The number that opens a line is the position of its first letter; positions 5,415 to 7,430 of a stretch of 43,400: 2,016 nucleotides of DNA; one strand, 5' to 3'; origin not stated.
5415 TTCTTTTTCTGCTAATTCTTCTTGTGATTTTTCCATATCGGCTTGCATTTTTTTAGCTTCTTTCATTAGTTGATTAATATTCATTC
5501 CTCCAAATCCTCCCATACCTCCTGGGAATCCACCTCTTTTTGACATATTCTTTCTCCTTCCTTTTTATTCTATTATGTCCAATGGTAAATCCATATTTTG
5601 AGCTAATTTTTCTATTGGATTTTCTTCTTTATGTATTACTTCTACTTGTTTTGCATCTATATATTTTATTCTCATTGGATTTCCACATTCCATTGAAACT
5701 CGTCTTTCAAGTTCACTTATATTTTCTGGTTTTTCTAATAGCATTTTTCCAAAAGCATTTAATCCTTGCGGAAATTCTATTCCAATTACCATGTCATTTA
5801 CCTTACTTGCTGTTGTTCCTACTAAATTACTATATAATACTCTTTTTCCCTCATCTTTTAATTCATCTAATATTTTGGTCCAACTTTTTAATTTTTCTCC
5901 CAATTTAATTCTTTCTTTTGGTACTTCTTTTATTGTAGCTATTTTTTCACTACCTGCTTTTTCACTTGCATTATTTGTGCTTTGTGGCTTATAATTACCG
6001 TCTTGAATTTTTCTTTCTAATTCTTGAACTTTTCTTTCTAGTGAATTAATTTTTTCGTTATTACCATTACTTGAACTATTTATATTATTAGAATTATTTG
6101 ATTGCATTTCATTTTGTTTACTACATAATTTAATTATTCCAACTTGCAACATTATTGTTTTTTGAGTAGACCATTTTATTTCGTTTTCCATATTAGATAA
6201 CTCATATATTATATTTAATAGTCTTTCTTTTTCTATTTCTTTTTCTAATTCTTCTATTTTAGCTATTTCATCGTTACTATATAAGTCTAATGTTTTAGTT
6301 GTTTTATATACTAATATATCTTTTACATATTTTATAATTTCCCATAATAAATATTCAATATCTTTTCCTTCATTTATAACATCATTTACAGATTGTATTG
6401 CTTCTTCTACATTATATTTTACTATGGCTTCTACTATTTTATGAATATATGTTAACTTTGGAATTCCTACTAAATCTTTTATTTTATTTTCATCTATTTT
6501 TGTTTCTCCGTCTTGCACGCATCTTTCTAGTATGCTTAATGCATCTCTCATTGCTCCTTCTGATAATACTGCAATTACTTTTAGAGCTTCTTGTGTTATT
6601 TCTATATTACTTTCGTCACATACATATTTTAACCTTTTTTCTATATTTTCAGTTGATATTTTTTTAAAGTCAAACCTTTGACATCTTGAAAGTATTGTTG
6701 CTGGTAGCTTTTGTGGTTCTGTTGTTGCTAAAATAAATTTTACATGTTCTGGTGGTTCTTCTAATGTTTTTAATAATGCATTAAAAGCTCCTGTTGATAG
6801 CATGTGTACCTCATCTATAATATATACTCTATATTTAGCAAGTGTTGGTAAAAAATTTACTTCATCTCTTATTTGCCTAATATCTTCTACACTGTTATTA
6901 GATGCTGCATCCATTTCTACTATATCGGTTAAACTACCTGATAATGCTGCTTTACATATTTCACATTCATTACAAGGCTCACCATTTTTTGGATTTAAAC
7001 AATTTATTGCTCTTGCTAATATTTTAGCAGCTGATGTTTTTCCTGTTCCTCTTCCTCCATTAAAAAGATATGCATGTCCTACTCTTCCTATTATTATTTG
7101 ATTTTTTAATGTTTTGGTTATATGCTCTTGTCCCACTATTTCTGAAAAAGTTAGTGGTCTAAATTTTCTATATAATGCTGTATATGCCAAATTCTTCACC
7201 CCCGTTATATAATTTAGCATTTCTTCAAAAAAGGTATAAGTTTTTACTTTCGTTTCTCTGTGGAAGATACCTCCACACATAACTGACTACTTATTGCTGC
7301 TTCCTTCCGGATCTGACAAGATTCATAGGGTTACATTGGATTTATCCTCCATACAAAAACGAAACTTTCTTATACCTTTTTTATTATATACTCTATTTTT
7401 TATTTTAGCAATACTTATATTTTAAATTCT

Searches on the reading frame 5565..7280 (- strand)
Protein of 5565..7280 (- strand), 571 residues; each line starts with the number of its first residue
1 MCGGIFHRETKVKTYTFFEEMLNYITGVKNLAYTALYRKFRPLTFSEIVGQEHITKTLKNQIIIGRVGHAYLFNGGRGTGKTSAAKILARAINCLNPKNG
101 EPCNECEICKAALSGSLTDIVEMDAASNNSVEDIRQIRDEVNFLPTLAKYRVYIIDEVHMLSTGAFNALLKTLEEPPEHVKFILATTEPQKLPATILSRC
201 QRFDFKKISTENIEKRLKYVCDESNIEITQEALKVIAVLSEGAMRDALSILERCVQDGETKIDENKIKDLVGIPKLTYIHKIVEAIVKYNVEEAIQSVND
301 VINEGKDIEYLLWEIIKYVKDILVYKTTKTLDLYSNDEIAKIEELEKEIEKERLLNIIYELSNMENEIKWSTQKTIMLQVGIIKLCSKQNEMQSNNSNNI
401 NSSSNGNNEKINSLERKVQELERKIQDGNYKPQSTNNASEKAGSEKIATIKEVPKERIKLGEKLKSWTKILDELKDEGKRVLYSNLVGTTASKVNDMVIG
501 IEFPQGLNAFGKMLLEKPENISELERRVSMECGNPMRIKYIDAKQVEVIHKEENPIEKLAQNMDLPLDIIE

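Call 39: search_protein_families(library=pfam, proteins=[window:5565-7280:-], max_evalue=0.01)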
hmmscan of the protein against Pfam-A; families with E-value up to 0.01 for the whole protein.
window:5565-7280:- (571 aa): 12 families
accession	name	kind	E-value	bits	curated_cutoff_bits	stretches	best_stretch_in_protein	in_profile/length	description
PF13177.12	DNA_pol3_delta2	-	1e-44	152.8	27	1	50-208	1-160/161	DNA polymerase III, delta subunit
PF00004.35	AAA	-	5.4e-12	46.7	21.2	1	72-203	2-126/131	ATPase family associated with various cellular activities (AAA)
PF12169.13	DNA_pol3_gamma3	-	8.4e-12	45.5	24.4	1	262-390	1-132/143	DNA polymerase III subunits gamma and tau domain III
PF22608.2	DNAX_ATPase_lid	-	3e-09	36.9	27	1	213-253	2-42/49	DNA polymerase III clamp loader subunit, ATPase lid domain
PF13604.12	AAA_30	-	4.3e-06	27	27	1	72-176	22-115/191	AAA domain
PF05496.18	RuvB_N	-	3.2e-05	24.2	27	0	41-94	2-59/159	Holliday junction DNA helicase RuvB P-loop domain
PF16193.11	AAA_assoc_2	-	3.4e-05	24.5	34.3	1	223-272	2-56/81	AAA C-terminal domain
PF13401.12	AAA_22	-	0.00022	22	27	1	75-187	12-123/130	AAA domain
PF21960.2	RCF1-5-like_lid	-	0.00023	21.5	27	1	215-252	1-39/43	RCF1/5-like, AAA+ ATPase lid domain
PF07728.20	AAA_5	-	0.00083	19.8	22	1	72-177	3-94/139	AAA domain (dynein-related subfamily)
PF13245.12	AAA_19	-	0.0023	18.5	25.1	0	71-179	14-119/134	AAA domain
PF05970.20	PIF1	-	0.0042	17.1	25.9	0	51-174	6-127/223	PIF1-like helicase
